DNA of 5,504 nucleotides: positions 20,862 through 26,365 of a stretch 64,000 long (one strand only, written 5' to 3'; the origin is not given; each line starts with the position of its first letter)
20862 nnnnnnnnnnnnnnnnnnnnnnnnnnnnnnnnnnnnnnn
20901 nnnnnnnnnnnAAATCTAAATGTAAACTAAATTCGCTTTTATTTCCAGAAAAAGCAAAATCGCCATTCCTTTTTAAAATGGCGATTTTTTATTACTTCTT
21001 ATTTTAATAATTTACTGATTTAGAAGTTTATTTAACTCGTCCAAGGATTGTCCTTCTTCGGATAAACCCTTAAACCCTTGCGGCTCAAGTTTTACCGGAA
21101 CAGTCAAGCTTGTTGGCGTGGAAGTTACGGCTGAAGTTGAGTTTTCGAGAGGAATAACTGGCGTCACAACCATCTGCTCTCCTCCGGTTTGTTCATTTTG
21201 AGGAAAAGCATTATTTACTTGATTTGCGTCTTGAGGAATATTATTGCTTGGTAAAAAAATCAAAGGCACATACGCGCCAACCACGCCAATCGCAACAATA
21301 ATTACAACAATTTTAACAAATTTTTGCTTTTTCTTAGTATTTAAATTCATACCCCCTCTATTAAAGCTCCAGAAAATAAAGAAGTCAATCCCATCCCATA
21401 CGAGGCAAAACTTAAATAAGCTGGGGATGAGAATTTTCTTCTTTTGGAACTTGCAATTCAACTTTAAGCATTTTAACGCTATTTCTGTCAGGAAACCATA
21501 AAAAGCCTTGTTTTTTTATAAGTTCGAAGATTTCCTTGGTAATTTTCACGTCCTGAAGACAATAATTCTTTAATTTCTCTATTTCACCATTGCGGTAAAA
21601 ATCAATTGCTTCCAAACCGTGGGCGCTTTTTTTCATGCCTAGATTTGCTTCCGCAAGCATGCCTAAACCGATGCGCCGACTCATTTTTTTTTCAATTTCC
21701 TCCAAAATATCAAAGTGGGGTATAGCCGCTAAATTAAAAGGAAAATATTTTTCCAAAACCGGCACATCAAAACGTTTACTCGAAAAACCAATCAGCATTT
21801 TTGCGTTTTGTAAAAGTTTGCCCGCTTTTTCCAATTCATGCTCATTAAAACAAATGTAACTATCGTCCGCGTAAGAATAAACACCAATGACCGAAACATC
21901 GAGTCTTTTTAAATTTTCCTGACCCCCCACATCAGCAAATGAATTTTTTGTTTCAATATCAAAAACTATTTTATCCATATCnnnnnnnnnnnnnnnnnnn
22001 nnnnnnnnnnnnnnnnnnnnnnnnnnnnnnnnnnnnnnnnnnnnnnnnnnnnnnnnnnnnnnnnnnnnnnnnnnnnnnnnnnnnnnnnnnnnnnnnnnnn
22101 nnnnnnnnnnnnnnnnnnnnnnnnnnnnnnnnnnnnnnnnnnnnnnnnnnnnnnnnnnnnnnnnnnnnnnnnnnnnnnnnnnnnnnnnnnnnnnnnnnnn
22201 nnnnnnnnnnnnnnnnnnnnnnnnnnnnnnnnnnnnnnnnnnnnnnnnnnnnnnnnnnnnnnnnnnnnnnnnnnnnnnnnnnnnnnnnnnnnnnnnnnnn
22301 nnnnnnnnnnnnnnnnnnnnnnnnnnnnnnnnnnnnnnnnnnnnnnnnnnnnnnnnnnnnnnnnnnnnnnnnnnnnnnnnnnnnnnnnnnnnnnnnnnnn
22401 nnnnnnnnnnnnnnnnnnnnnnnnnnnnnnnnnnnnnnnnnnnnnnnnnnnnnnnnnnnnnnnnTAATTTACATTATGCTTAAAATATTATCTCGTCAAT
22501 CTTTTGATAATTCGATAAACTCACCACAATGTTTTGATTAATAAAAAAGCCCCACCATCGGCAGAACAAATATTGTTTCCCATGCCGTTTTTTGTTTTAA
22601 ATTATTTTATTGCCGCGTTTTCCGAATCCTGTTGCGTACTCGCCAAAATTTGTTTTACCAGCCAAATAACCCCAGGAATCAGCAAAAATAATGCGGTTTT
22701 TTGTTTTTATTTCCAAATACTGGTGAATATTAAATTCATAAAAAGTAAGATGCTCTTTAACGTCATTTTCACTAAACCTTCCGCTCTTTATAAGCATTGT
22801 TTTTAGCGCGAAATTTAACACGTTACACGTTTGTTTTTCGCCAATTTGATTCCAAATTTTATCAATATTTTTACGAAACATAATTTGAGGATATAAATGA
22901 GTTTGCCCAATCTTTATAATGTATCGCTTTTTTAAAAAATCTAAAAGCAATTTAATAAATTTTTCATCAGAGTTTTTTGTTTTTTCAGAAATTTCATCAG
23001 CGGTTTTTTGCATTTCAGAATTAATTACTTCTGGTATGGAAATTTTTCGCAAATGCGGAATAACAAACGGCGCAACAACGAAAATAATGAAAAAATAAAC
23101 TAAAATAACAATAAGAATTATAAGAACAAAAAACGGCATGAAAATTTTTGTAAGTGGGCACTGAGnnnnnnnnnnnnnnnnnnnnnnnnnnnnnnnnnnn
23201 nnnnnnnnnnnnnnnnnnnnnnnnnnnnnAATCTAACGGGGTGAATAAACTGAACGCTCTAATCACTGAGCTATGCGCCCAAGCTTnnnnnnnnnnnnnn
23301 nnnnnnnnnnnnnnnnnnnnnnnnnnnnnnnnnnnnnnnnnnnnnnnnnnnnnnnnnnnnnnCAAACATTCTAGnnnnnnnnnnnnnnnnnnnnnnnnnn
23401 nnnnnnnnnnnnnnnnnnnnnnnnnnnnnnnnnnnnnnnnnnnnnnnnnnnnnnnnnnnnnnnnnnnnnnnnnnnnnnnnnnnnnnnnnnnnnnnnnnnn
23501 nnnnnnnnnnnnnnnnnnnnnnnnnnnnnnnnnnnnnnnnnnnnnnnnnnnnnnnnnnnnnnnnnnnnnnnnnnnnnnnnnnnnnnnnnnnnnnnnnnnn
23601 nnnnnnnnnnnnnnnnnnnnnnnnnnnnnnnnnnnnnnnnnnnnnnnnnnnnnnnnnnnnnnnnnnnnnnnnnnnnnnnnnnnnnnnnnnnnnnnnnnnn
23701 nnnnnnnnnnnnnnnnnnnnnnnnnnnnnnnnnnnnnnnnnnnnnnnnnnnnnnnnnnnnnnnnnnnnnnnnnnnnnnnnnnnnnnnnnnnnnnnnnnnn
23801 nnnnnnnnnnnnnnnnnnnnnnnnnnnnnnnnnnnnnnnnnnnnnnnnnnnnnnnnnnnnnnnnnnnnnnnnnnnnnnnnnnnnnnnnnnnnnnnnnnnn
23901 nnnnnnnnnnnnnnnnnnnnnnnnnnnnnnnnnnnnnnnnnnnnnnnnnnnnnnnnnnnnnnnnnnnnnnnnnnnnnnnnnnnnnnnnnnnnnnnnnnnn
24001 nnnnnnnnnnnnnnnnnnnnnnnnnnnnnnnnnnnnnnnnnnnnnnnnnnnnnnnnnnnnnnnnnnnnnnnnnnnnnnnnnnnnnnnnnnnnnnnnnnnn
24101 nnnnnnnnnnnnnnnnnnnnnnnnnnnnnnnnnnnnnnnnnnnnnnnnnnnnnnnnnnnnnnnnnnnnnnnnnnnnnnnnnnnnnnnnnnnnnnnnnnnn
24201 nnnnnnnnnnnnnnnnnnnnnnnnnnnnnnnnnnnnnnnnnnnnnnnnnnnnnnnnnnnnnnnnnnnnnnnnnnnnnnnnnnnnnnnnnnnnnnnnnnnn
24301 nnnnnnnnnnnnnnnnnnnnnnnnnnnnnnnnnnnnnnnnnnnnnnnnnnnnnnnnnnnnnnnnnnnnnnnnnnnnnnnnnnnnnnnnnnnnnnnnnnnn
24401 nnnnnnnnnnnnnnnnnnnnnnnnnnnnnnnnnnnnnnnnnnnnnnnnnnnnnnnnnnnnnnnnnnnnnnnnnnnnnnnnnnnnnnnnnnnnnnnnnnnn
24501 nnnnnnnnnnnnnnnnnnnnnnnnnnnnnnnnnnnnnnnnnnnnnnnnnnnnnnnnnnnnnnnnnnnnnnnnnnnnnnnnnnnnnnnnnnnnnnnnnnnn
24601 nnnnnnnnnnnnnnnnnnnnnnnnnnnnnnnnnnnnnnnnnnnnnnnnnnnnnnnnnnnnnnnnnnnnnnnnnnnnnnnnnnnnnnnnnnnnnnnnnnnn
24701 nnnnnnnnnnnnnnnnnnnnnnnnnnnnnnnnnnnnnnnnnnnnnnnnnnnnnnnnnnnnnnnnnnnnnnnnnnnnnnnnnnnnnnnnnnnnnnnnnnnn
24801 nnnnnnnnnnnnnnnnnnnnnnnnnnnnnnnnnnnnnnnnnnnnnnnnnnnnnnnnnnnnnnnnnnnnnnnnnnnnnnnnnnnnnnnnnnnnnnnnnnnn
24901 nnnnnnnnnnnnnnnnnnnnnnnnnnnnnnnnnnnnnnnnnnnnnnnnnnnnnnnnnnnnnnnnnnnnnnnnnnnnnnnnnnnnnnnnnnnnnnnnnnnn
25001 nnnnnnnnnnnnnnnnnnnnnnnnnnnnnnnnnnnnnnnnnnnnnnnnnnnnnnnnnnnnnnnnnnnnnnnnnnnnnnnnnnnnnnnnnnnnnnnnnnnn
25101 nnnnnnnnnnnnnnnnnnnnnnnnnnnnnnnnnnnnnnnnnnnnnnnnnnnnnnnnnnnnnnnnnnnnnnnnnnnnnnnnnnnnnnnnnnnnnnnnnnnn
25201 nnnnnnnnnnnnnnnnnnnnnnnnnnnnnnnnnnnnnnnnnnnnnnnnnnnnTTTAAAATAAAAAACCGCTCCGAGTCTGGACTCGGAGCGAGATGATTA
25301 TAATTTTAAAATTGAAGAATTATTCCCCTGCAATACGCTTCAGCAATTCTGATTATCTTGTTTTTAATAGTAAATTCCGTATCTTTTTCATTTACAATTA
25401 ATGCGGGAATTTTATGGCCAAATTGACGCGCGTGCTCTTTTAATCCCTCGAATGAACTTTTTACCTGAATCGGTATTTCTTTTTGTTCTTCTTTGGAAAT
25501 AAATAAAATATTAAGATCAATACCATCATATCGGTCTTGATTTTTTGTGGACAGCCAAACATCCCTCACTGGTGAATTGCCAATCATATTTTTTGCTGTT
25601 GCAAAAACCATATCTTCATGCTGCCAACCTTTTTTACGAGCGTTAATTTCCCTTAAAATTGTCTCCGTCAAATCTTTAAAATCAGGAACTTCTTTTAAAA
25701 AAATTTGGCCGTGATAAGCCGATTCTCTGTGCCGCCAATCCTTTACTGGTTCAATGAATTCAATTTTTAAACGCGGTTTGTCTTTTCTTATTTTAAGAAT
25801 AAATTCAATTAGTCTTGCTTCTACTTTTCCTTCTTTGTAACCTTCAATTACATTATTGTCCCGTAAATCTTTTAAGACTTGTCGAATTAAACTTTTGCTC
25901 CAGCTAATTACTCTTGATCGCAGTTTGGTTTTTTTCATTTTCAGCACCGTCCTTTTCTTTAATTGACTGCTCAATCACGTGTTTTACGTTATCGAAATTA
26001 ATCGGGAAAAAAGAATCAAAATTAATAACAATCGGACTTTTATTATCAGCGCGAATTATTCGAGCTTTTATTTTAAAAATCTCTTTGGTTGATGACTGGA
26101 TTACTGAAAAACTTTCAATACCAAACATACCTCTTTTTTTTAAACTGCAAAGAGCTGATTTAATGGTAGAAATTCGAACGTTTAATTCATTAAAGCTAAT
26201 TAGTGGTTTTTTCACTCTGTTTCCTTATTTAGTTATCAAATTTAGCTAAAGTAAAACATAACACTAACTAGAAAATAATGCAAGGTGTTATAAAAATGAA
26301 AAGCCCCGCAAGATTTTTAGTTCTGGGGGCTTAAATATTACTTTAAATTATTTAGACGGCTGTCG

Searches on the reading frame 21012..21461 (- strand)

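Call 25: search_protein_families(library=pfam, proteins=[window:21012-21461:-], max_evalue=0.001)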
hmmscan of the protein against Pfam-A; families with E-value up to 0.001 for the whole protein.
window:21012-21461:- (149 aa): 0 families

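Call 100: search_protein_families(library=pfam, proteins=[window:21012-21461:-], max_evalue=0.01)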
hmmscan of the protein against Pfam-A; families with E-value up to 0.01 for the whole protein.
window:21012-21461:- (149 aa): 1 family
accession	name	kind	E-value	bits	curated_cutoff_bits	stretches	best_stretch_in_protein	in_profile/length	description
PF05978.22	UNC-93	-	0.0015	18.2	22.9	1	12-85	101-170/379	Ion channel regulatory protein UNC-93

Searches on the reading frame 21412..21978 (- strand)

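Call 25: search_protein_families(library=pfam, proteins=[window:21412-21978:-], max_evalue=0.001)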
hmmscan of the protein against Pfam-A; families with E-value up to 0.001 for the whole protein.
window:21412-21978:- (188 aa): 3 families
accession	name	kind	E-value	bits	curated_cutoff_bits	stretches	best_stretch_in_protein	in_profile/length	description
PF13482.12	RNase_H_2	-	1.1e-10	42.1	22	1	24-153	14-163/165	RNase_H superfamily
PF01612.26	DNA_pol_A_exo1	-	4.1e-06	27.2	23.6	1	3-157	22-171/173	3'-5' exonuclease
PF10108.15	DNA_pol_B_exo2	-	0.00023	21.4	24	0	88-146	105-165/213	Predicted 3'-5' exonuclease related to the exonuclease domain of PolB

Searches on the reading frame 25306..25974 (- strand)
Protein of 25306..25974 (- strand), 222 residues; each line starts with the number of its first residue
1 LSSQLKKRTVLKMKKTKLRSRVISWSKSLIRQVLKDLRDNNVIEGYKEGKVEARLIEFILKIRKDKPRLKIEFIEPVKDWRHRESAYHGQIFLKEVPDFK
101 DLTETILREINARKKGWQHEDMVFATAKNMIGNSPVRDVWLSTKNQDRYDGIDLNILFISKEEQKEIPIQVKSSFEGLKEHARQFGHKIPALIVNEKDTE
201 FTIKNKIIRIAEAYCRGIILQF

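Call 13: search_protein_families(library=pfam, proteins=[window:25306-25974:-], max_evalue=0.01)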
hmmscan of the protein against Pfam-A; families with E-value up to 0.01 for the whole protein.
window:25306-25974:- (222 aa): 0 families

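Call 60: search_solved_structures(query=A4, max_evalue=10)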
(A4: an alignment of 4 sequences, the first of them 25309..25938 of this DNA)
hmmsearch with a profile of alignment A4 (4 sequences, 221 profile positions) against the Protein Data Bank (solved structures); distinct sequences matched with E-value up to 10: 1.
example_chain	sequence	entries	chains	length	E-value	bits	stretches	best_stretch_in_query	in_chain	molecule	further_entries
2daw_A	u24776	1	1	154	2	11.2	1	31-70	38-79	RWD domain containing protein 2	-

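Call 61: search_protein_families(library=pfam, alignment_id=A4, max_evalue=1)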
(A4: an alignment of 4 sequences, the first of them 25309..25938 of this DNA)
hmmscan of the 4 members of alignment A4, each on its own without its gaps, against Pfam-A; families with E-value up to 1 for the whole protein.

A. member 1, window:25309-25938:- (210 aa): 3 families
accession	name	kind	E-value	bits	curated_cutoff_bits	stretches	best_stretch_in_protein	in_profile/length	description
PF24034.1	DUF7343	-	0.013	15.8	27.6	1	12-38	29-55/62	Domain of unknown function (DUF7343)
PF14280.11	DUF4365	-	0.086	13.3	24.3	1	127-166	17-60/139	Domain of unknown function (DUF4365)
PF07889.17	DUF1664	-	0.13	12.7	34.6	1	101-118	22-39/124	Protein of unknown function (DUF1664)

B. families by the number of members that match (of 4 scanned): 4 families
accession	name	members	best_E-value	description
PF13269.11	DUF4060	1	0.00017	Protein of unknown function (DUF4060)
PF24034.1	DUF7343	1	0.013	Domain of unknown function (DUF7343)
PF14280.11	DUF4365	1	0.086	Domain of unknown function (DUF4365)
PF07889.17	DUF1664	1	0.13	Protein of unknown function (DUF1664)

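Call 95: predict_structure(protein=window:25309-25938:-)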
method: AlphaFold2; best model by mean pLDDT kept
length: 210 residues; sequences in the alignment: 1
mean_pLDDT: 35.0   pTM: 0.24
mean pLDDT of the five models: 35.0, 34.0, 33.0, 31.1, 30.9
residues with pLDDT >= 90: 0; 70-90: 0; 50-70: 10; < 50: 200
segments of 3 or more residues with pLDDT < 50: 1-18, 28-48, 56-210
pLDDT, mean of each block of 10 residues (from residue 1): 27 40 52 42 48 45 31 31 36 41 29 25 29 28 27 29 35 33 37 43 28
secondary structure, 60 per line:
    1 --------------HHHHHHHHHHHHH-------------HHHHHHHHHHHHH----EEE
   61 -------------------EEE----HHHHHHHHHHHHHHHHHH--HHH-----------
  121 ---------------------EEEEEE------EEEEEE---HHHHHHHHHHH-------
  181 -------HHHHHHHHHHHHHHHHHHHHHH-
elements in order: H15-27 H41-53 E58-60 E80-82 H87-104 E142-147 E154-159 H163-173 H188-209

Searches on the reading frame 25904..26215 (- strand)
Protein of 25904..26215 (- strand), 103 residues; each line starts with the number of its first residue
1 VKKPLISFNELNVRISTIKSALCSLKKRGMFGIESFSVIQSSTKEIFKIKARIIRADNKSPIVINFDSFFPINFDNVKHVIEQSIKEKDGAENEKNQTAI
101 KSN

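Call 25: search_protein_families(library=pfam, proteins=[window:25904-26215:-], max_evalue=0.001)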
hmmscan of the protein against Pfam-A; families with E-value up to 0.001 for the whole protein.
window:25904-26215:- (103 aa): 0 families

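Call 59: search_solved_structures(query=A3, max_evalue=10)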
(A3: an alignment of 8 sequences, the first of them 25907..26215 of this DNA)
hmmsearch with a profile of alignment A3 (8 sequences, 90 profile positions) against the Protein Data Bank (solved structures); distinct sequences matched with E-value up to 10: 4.
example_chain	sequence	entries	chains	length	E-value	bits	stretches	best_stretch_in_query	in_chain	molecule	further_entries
7fby_A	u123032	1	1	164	0.0007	22.9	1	9-54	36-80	Transcriptional regulatory protein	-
9w4v_A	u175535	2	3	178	0.0021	21.3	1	9-54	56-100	Uncharacterized HTH-type transcriptional regulator PH0140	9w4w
8adn_D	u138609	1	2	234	0.14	15.5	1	11-50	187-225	Proteasome subunit alpha type-5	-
7fex_A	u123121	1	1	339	1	12.7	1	53-85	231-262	SLFN11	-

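Call 62: search_protein_families(library=pfam, alignment_id=A3, max_evalue=1)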
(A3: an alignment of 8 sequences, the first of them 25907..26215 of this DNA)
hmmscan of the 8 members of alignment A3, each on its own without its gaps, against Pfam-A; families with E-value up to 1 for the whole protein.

A. member 1, window:25907-26215:- (103 aa): 0 families

B. families by the number of members that match (of 8 scanned): 14 families
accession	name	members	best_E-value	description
PF17778.7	BLACT_WH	3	0.11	Beta-lactamase associated winged helix domain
PF13288.12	DXPR_C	2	0.0084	DXP reductoisomerase C-terminal domain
PF04748.18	Polysacc_deac_2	2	0.0091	Divergent polysaccharide deacetylase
PF24101.1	eWH_GTF3C1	2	0.084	GTF3C1, extended winged-helix domain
PF17992.7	Agarase_CBM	1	0.013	Agarase CBM like domain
PF01540.21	Lipoprotein_7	1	0.019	Adhesin lipoprotein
PF04468.17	PSP1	1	0.024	PSP1 C-terminal conserved region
PF03281.20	Mab-21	1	0.048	Mab-21 protein nucleotidyltransferase domain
PF10743.14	Phage_Cox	1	0.049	Regulatory phage protein cox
PF22798.2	DUF5817_CT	1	0.073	DUF5817, C-terminal domain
PF02296.22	Alpha_adaptin_C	1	0.081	Alpha adaptin AP2, C-terminal domain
PF14343.11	PrcB_C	1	0.13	PrcB C-terminal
PF03561.21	Allantoicase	1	0.15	Allantoicase repeat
PF24872.1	DUF2110_N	1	0.18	DUF2110 N-terminal domain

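Call 63: search_solved_structures(query=A3, max_evalue=0.01, show_alignments=2)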
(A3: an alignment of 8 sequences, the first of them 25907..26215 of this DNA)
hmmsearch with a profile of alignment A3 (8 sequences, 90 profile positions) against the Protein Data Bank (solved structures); distinct sequences matched with E-value up to 0.01: 2.
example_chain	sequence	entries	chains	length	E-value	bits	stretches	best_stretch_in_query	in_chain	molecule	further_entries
7fby_A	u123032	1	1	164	0.0007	22.9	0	9-54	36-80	Transcriptional regulatory protein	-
9w4v_A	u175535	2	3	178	0.0021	21.3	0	9-54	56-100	Uncharacterized HTH-type transcriptional regulator PH0140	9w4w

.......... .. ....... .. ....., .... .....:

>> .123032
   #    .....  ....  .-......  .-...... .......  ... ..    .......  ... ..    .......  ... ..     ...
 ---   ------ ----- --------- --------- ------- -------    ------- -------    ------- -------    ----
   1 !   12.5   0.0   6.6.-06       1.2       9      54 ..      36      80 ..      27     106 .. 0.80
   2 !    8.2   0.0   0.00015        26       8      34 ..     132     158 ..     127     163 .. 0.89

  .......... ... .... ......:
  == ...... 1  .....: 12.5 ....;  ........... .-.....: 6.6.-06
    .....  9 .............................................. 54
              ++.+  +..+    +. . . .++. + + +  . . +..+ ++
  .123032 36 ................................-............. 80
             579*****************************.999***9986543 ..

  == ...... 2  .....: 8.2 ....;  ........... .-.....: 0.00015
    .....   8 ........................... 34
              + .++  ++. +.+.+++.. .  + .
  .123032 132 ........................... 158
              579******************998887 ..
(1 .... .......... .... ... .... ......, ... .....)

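Call 70: predict_structure(protein=window:25907-26215:-)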
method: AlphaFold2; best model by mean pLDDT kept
length: 103 residues; sequences in the alignment: 1
mean_pLDDT: 79.8   pTM: 0.70
mean pLDDT of the five models: 79.8, 79.2, 70.5, 60.6, 59.2
residues with pLDDT >= 90: 24; 70-90: 54; 50-70: 23; < 50: 2
segments of 3 or more residues with pLDDT < 50: none
pLDDT, mean of each block of 10 residues (from residue 1): 70 89 89 88 70 80 82 88 87 66 49
secondary structure, 60 per line:
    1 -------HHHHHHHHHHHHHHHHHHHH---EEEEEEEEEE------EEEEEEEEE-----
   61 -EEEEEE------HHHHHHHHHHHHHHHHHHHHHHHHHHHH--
elements in order: H8-27 E31-40 E47-55 E62-67 H74-101

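Call 81: fold_search(model_id=the predicted structure, library=pdb)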
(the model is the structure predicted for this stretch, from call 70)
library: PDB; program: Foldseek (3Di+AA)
matches with E <= 10: 920; with E <= 0.001: 0
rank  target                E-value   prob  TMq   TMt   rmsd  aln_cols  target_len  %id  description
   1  8fmw_W                8.0e-03  0.98  0.36  0.37   7.7        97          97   22  The structure of a hibernating ribosome in the Lyme disease pathogen (released 2023-11-08)
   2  4hei_A                3.4e-02  0.96  0.43  0.47   4.9        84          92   18  2A X-RAY STRUCTURE OF HPF from VIBRIO CHOLERAE (released 2012-10-24)
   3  3q9d_B                8.8e-02  0.44  0.29  0.19  13.2        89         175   16  Crystal Structure of Cpn0803 from C. pneumoniae. (released 2012-01-11)
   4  4hei_B                1.2e-01  0.85  0.42  0.46   4.6        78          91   20  2A X-RAY STRUCTURE OF HPF from VIBRIO CHOLERAE (released 2012-10-24)
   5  3q9d_A                1.2e-01  0.41  0.29  0.19  13.3        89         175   16  Crystal Structure of Cpn0803 from C. pneumoniae. (released 2012-01-11)
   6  4d40_A                1.3e-01  0.75  0.31  0.35  13.3        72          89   15  High-Resolution Structure of a Type IV Pilin from Shewanella oneidensis (released 2015-04-29)
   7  9kyb_C                1.3e-01  0.90  0.35  0.30   6.6        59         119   19  PltBd1/PltBd2 heteropentameric holotoxin from S. diarizonae (released 2025-10-29)
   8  3hxl                  1.6e-01  0.85  0.42  0.13   4.7        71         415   15  Crystal Structure of the sheath tail protein (DSY3957) from Desulfitobacterium hafniense, Northeast Structural Genomics  (released 2009-07-07)
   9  7u65_G                1.9e-01  0.92  0.45  0.53   3.7        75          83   15  Structure of E. coli dGTPase bound to T7 bacteriophage protein Gp1.2 (released 2022-08-31)
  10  6p4p_B                2.0e-01  0.84  0.34  0.31   6.6        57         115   18  Salmonella typhi PltB Homopentamer N29K Mutant (released 2020-03-25)
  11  5npg_MODEL_1_A        2.4e-01  0.60  0.35  0.41   6.2        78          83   17  Solution structure of Drosophila melanogaster Loquacious dsRBD1 (released 2017-10-04)
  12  5iw9_A                2.6e-01  0.72  0.33  0.28   3.2        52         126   17  Structure of bacteriophage T4 gp25, sheath polymerization initiator (released 2016-05-11)
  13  4y4o_2y               2.9e-01  0.47  0.35  0.36   6.5        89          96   10  Crystal structure of the Thermus thermophilus 70S ribosome with rRNA modifications and bound to protein Y (YfiA) at 2 (released 2015-03-18)
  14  2ia7                  3.5e-01  0.91  0.44  0.42   4.6        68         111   12  Crystal structure of putative tail lysozyme (NP_952040.1) from GEOBACTER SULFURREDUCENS at 1.44 A resolution (released 2006-09-19)
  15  4v8i_AY               3.5e-01  0.51  0.39  0.40   6.1        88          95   15  Crystal structure of YfiA bound to the 70S ribosome. (released 2014-07-09)
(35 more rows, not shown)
